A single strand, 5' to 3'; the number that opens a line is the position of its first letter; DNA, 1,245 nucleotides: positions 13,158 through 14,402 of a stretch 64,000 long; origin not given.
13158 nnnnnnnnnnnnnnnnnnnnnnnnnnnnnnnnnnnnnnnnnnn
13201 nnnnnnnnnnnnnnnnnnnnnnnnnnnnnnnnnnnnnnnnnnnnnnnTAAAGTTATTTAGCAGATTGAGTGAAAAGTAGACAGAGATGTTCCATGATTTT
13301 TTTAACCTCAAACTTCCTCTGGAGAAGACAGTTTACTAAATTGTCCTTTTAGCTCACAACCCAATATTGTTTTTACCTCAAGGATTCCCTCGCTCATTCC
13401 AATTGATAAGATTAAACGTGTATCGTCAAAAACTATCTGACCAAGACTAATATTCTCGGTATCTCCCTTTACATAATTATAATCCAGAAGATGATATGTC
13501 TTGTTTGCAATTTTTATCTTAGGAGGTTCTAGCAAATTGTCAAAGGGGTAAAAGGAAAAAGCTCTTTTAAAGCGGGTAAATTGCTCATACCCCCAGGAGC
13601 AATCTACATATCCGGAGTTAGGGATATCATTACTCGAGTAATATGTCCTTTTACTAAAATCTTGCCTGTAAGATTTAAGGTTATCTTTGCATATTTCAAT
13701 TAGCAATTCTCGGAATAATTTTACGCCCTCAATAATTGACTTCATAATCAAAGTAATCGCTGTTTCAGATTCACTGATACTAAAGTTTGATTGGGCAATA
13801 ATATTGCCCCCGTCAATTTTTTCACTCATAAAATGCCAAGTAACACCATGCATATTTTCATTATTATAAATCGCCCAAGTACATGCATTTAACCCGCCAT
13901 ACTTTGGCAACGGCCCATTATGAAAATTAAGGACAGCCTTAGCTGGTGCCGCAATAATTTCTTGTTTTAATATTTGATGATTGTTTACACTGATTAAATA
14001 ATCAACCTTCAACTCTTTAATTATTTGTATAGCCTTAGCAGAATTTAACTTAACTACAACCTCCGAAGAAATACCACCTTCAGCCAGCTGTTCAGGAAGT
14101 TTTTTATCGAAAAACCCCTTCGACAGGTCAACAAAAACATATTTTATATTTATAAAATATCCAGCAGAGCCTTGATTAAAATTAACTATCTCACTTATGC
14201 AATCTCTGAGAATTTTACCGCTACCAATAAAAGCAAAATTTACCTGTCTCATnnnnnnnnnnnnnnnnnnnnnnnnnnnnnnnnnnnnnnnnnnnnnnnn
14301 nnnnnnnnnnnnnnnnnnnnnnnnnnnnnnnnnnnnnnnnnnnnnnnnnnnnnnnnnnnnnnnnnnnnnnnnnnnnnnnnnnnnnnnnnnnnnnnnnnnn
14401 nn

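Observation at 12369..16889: Dlt/NRPS-like aminoacylation module (adenylation enzyme + carrier fusion + formyltransferase) inside a nonulosonate locus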

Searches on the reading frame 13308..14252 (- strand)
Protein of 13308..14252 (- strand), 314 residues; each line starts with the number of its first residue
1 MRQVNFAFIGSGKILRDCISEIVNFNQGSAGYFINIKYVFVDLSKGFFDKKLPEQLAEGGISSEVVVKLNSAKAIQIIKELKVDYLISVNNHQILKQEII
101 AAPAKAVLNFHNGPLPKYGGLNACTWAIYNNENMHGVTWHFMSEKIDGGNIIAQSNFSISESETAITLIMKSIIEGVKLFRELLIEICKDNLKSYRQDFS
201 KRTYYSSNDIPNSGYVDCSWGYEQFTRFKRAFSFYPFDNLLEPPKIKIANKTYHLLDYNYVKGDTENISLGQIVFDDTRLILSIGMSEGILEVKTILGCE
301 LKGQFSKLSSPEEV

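Call 3: search_protein_families(library=pfam, proteins=[window:13308-14252:-])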
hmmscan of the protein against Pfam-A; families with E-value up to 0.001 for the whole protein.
window:13308-14252:- (314 aa): 1 family
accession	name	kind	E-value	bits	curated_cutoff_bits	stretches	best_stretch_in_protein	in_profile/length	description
PF00551.24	Formyl_trans_N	-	1.3e-19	71.1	26.1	1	71-169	68-166/181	Formyl transferase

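Call 4: search_protein_families(library=ncbifam, proteins=[window:13308-14252:-])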
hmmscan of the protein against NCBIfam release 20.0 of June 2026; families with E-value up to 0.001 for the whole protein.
window:13308-14252:- (314 aa): 7 families
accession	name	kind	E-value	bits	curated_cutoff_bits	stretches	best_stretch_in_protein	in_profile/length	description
NF005998.1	PRK08125.1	equivalog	4.7e-25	88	777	1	47-228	40-220/649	bifunctional UDP-4-amino-4-deoxy-L-arabinose formyltransferase/UDP-glucuronic acid oxidase ArnA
NF005414.0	PRK06988.1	equivalog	2.6e-22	79.2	316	1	59-231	54-225/311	formyltransferase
TIGR00460.1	fmt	equivalog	1.6e-21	76.7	201.5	1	69-296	66-287/315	methionyl-tRNA formyltransferase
TIGR00639.1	PurN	equivalog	6.5e-14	51.9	150.1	1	75-167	72-164/192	phosphoribosylglycinamide formyltransferase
TIGR00655.1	PurU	equivalog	3.6e-10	39.9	285.95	1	71-171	149-249/280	formyltetrahydrofolate deformylase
NF004684.0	PRK06027.1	subfamily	1.2e-09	38.3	223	1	71-171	154-254/286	formyltetrahydrofolate deformylase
NF005755.0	PRK07579.1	equivalog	1.9e-07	31.2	238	1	76-212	61-191/245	dTDP-4-amino-4,6-dideoxyglucose formyltransferase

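Call 39: search_solved_structures(query=window:13308-14252:-, max_evalue=0.001, show_alignments=2)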
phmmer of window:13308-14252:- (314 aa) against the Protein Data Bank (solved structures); distinct sequences matched with E-value up to 0.001: 62 (the best 60 are shown).
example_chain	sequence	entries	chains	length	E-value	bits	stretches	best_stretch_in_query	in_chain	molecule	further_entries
5vys_A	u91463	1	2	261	3.2e-20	75.8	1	79-256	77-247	Gdp-mannose 4,6-dehydratase / gdp-4-amino-4,6-dideoxy-d-mannose formyltransferase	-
5vyr_A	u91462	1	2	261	3.3e-20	75.7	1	79-256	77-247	Gdp-mannose 4,6-dehydratase / gdp-4-amino-4,6-dideoxy-d-mannose formyltransferase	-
5vyt_A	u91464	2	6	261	4.5e-20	75.3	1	79-256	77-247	Gdp-mannose 4,6-dehydratase / gdp-4-amino-4,6-dideoxy-d-mannose formyltransferase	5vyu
8gjh_A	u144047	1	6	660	2.6e-14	56.4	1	30-218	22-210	Bifunctional polymyxin resistance protein ArnA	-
6pih_A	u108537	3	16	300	2.9e-13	52.9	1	30-206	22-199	Bifunctional polymyxin resistance protein ArnA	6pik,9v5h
1yrw_A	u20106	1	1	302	3e-13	52.9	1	30-206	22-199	protein ArnA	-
2bln_A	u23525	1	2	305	3.1e-13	52.9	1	30-206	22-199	PROTEIN YFBG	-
5j63_A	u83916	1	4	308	3.1e-13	52.8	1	30-206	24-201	Bifunctional polymyxin resistance protein ArnA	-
4xd1_A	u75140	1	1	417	5.3e-13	52.1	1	106-237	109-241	TDP-3-aminoquinovose-N-formyltransferase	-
4xcz_A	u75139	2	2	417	5.4e-13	52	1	106-237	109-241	TDP-3-aminoquinovose-N-formyltransferase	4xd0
1z7e_A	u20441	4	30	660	1.5e-12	50.6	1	30-205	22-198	protein ArnA | Bifunctional polymyxin resistance protein ArnA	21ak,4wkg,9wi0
5uin_A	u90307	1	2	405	5.2e-12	48.8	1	106-236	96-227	Formyltransferase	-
5uij_A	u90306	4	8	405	5.5e-12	48.7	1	106-236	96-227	Formyltransferase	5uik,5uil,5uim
3p9x_A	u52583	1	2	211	1.9e-11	47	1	73-180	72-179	phosphoribosylglycinamide formyltransferase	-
7n7a_A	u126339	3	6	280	2.1e-11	46.8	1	79-260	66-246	Formyl_trans_N domain-containing protein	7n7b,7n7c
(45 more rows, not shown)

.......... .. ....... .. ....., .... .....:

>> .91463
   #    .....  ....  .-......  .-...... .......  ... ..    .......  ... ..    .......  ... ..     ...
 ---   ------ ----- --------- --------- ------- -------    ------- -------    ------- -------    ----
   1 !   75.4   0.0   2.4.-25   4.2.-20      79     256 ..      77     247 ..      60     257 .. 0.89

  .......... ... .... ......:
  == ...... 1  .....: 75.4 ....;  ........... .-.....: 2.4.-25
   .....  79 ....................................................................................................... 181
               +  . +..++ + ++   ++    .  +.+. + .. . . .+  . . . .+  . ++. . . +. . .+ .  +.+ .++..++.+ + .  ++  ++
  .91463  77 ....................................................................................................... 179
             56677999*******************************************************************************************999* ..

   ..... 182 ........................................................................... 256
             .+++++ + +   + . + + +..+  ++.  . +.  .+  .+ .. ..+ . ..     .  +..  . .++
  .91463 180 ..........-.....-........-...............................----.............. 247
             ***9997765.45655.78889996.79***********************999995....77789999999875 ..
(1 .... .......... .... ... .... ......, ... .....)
